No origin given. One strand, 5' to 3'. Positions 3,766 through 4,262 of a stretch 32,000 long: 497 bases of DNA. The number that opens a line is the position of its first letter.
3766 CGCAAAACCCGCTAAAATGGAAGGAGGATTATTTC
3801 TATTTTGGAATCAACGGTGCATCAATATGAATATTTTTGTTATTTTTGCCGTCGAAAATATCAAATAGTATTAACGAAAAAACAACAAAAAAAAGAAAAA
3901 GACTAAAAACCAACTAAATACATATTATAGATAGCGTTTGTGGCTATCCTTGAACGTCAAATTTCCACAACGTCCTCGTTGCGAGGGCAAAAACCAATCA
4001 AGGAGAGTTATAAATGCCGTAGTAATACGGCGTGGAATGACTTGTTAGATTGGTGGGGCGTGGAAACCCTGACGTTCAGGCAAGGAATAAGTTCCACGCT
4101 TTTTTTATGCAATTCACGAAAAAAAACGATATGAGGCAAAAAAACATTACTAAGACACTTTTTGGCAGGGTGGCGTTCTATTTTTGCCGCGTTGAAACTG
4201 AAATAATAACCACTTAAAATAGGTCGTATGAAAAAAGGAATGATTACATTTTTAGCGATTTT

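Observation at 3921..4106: Duplicated ~185-nt structured RNA with compensatory changes and a pseudoknotted terminator, not assignable to a known family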

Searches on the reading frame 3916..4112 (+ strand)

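Call 77: search_protein_families(library=pfam, alignment_id=A6, max_evalue=0.0001)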
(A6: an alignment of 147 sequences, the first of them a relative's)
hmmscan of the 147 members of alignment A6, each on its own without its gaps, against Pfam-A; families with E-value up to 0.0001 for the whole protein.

A. member 1, L107:829-2865:+ (679 aa): 17 families
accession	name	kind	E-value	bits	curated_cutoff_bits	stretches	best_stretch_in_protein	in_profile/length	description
PF07719.23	TPR_2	-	1.3e-27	94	27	0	104-131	7-34/34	Tetratricopeptide repeat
PF00515.34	TPR_1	-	3e-26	90.5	27.8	1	104-131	7-34/34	Tetratricopeptide repeat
PF13432.12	TPR_16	-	1.3e-19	70.7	32.7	0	137-194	2-59/65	Tetratricopeptide repeat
PF13975.11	gag-asp_proteas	-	1.7e-17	64.2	28.2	1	561-657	1-92/92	gag-polyprotein putative aspartyl protease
PF13181.12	TPR_8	-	1.1e-16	59.9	25.7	0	103-131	6-34/34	Tetratricopeptide repeat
PF13371.12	TPR_9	-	1.2e-15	57.7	35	0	107-164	4-61/73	Tetratricopeptide repeat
PF13414.12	TPR_11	-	8e-14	51.5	26.8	1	105-145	1-41/42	TPR repeat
PF13424.12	TPR_12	-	2.4e-13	50.5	30.1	0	274-330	17-75/77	Tetratricopeptide repeat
PF13650.11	Asp_protease_2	-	3.5e-12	47.3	24.3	1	561-654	1-90/90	Aspartyl protease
PF13431.12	TPR_17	-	1.8e-11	43.8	24.4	0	121-151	2-32/34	Tetratricopeptide repeat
PF13428.12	TPR_14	-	1.9e-11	43.9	23.5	0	105-141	8-44/44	Tetratricopeptide repeat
PF14559.12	TPR_19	-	4.7e-11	43.3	25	0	113-165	6-59/68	Tetratricopeptide repeat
PF23914.1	TPR_CcmH_CycH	-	9.5e-07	29.2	42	0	105-198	57-153/158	Cytochrome c-type biogenesis protein H TPR domain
PF09976.15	TPR_21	-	7.9e-06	26.2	25.5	0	68-132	122-180/193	Tetratricopeptide repeat-like domain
PF25068.1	ARM_TT21_4th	-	1.7e-05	25.6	30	0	112-153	13-53/153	Tetratricopeptide repeat protein 21 forth ARM domain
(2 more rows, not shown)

B. families by the number of members that match (of 147 scanned): 73 families (the first 25 are shown)
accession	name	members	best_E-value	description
PF13306.12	LRR_5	3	4.2e-102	BspA type Leucine rich repeat region (6 copies)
PF19190.6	BACON_2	3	6.9e-56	Viral BACON domain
PF13004.13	BACON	3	5.9e-48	Putative binding domain, N-terminal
PF18962.6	Por_Secre_tail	3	1.9e-08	Secretion system C-terminal sorting domain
PF02342.23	TerD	2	5e-73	TerD domain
PF07719.23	TPR_2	2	1.3e-27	Tetratricopeptide repeat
PF12668.12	DUF3791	2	5.1e-20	Protein of unknown function (DUF3791)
PF14338.12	Mrr_N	2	9.3e-20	Mrr N-terminal domain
PF20815.3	GIY_YIG_2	2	3.1e-17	GIY-YIG catalytic domain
PF03544.19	TonB_C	2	1.1e-16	Gram-negative bacterial TonB protein C-terminal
PF13428.12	TPR_14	2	1.9e-11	Tetratricopeptide repeat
PF02368.24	Big_2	2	7.3e-11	Bacterial Ig-like domain (group 2)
PF13648.12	Lipocalin_4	2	9.5e-11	Lipocalin-like domain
PF00684.25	DnaJ_CXXCXGXG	2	7.7e-10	DnaJ central domain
PF13855.12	LRR_8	2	6e-08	Leucine rich repeat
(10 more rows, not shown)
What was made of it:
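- The diversity of downstream genes fits a generic rather than a metabolite-specific signal (call 77).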
